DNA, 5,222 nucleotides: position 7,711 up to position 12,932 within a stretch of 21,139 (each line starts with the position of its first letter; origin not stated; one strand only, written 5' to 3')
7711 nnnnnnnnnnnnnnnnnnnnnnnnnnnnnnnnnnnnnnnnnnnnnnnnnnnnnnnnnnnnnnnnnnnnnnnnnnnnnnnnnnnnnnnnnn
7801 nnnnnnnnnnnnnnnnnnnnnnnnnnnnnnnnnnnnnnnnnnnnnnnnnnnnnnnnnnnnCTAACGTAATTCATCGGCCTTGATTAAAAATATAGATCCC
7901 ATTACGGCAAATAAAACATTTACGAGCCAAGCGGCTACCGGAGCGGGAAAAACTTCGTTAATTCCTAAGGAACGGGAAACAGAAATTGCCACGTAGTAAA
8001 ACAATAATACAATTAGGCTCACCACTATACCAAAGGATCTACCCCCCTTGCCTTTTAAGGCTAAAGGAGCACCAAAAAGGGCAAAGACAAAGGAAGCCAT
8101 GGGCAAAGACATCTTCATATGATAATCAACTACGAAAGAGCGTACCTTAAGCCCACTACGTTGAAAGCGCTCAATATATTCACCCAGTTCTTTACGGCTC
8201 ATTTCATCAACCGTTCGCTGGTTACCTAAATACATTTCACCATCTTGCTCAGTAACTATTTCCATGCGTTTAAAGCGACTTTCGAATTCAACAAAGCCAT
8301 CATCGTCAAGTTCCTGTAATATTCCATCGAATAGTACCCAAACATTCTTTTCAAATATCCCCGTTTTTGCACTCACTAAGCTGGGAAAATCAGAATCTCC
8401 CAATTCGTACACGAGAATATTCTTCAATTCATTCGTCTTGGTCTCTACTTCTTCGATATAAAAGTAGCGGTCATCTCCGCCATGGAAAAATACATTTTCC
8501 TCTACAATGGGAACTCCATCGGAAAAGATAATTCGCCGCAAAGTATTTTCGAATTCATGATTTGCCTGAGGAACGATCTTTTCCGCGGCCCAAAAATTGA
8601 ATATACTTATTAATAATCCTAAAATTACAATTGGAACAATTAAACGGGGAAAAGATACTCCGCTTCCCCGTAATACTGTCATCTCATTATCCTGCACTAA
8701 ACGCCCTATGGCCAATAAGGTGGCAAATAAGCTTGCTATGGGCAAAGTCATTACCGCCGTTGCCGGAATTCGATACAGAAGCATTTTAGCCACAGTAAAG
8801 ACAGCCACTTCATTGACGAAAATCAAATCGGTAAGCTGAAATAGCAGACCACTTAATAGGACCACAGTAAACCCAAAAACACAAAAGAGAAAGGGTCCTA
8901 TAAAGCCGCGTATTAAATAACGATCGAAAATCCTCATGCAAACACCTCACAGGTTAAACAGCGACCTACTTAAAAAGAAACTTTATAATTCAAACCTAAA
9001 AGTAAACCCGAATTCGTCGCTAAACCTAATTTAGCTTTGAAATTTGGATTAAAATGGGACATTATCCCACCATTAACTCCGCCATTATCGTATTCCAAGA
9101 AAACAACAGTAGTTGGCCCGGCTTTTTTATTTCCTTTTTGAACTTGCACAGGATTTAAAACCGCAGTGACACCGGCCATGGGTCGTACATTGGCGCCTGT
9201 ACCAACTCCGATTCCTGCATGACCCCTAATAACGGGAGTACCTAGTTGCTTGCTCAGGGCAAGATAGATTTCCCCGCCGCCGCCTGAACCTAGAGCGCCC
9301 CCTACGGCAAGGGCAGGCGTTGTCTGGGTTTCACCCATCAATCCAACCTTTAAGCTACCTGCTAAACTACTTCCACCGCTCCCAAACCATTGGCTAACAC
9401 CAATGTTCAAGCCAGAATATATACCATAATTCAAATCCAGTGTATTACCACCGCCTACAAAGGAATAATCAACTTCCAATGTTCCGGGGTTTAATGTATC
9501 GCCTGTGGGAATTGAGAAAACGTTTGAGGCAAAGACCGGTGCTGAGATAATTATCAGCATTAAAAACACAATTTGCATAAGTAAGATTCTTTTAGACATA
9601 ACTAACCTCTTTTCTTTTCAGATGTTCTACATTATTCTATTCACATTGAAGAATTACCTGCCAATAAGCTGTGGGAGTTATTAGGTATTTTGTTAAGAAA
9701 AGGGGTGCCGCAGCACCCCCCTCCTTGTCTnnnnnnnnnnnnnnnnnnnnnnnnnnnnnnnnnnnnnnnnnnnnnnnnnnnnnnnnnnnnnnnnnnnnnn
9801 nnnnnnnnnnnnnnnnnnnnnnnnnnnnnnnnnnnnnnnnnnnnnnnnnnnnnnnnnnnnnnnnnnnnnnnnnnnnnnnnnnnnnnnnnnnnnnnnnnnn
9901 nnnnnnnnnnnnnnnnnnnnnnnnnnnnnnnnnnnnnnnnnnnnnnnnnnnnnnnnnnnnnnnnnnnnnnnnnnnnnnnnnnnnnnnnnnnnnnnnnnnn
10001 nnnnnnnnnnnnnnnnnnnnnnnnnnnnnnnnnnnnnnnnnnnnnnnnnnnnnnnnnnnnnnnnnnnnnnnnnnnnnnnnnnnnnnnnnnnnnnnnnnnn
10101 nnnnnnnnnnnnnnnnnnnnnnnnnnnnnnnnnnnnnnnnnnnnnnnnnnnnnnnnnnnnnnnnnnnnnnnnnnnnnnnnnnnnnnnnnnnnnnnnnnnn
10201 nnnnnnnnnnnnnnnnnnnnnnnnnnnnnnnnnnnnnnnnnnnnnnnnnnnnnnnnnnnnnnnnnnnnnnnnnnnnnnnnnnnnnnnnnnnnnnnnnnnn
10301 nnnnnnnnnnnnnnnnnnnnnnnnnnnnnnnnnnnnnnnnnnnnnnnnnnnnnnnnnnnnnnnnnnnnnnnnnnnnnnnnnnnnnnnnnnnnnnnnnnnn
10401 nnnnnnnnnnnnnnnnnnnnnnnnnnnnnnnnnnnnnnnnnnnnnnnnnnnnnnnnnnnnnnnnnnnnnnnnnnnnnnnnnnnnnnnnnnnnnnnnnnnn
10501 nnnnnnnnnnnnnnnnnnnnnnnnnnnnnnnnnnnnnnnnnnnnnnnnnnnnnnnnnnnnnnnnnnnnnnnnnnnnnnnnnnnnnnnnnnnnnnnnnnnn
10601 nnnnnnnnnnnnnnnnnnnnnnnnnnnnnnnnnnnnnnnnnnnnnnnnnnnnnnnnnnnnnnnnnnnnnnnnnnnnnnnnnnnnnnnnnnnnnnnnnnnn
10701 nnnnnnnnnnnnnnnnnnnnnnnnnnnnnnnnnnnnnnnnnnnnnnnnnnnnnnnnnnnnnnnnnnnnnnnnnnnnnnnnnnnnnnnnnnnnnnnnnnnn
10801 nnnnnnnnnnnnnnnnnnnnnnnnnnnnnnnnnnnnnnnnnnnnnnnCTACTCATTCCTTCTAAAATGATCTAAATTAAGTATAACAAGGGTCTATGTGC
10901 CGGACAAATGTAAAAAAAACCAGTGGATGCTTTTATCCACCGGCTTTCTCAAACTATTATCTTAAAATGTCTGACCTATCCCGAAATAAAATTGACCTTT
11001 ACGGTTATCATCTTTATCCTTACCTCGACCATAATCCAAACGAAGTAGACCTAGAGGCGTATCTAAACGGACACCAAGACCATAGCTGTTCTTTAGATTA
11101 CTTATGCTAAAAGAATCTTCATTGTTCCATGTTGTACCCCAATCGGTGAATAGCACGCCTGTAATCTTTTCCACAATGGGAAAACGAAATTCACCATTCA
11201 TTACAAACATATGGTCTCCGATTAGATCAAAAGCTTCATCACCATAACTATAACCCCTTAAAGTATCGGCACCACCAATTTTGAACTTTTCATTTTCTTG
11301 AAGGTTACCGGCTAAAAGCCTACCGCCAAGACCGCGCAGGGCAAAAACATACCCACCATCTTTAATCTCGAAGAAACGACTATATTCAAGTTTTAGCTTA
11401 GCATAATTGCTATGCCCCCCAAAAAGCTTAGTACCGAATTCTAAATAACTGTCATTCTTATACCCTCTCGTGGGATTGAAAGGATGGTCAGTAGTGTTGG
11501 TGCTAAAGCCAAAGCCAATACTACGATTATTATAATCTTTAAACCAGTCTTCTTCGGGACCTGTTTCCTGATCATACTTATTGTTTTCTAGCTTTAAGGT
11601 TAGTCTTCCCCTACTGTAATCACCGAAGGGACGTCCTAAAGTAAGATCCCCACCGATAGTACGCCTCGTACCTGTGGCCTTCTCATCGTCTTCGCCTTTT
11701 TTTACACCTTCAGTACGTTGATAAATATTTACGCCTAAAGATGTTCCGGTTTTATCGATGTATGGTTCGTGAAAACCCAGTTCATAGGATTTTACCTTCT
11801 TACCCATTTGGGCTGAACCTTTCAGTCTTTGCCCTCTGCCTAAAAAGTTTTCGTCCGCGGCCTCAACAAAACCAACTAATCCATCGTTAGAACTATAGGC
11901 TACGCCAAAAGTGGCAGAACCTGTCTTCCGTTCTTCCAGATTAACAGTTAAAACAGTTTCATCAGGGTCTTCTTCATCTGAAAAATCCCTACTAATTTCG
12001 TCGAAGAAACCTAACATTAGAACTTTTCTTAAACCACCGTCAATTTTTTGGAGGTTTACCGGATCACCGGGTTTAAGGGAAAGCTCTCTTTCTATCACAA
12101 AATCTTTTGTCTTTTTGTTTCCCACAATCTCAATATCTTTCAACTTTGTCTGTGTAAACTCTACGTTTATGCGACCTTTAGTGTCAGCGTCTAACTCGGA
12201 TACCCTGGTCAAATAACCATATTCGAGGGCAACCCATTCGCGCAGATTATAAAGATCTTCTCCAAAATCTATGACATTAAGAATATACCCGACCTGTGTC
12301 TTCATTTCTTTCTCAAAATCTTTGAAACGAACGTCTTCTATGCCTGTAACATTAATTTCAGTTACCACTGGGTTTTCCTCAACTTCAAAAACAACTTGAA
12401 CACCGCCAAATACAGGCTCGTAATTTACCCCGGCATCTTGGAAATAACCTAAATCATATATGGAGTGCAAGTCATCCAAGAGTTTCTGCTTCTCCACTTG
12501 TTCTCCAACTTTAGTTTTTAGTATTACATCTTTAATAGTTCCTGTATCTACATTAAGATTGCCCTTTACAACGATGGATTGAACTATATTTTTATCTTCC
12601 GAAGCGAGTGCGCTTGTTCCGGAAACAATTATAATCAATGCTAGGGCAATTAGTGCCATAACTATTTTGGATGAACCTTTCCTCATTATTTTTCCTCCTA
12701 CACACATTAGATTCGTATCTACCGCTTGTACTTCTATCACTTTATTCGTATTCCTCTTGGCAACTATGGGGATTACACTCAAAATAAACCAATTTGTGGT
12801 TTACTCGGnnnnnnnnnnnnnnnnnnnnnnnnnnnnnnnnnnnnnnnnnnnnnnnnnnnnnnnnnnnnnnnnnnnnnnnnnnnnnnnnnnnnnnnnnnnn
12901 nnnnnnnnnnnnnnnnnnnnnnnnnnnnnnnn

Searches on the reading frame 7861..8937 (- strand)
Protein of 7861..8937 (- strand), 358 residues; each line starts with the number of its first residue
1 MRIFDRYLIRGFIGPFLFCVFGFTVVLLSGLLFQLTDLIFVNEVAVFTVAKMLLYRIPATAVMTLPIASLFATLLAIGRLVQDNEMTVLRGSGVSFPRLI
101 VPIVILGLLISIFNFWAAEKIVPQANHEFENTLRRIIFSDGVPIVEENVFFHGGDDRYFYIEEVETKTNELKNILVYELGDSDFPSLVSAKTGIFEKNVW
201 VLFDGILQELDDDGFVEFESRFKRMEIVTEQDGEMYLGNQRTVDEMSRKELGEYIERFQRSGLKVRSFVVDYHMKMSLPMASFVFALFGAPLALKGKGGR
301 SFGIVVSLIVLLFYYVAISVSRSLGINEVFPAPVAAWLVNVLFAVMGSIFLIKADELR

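Call 5: search_protein_families(library=pfam, proteins=[window:7861-8937:-], max_evalue=0.01)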
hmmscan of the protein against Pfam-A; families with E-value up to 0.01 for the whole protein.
window:7861-8937:- (358 aa): 1 family
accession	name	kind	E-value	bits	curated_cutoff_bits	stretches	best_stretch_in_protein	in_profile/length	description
PF03739.19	LptF_LptG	-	5.2e-91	305.8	27.9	1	6-352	1-352/353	Lipopolysaccharide export system permease LptF/LptG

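Call 6: search_protein_families(library=ncbifam, proteins=[window:7861-8937:-], max_evalue=0.01)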
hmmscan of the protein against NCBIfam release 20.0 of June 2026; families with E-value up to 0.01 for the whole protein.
window:7861-8937:- (358 aa): 2 families
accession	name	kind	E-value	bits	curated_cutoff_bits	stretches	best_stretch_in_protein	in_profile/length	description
TIGR04407.1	LptF_YjgP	equivalog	1.1e-55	188.8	230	1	3-351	1-345/347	LPS export ABC transporter permease LptF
TIGR04408.1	LptG_lptG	equivalog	2.8e-52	177.5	240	1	3-353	1-350/351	LPS export ABC transporter permease LptG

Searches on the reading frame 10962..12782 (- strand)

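Call 7: search_protein_families(library=pfam, proteins=[window:10962-12782:-], max_evalue=0.001)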
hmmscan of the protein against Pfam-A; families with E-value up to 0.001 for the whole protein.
window:10962-12782:- (606 aa): 2 families
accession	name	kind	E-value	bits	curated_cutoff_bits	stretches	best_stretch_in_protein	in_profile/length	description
PF01103.29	Omp85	-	6.7e-58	197.2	24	1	312-606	1-325/325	Omp85 superfamily domain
PF07244.20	POTRA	-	1.2e-19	71.2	21.3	2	213-285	2-79/79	Surface antigen variable number repeat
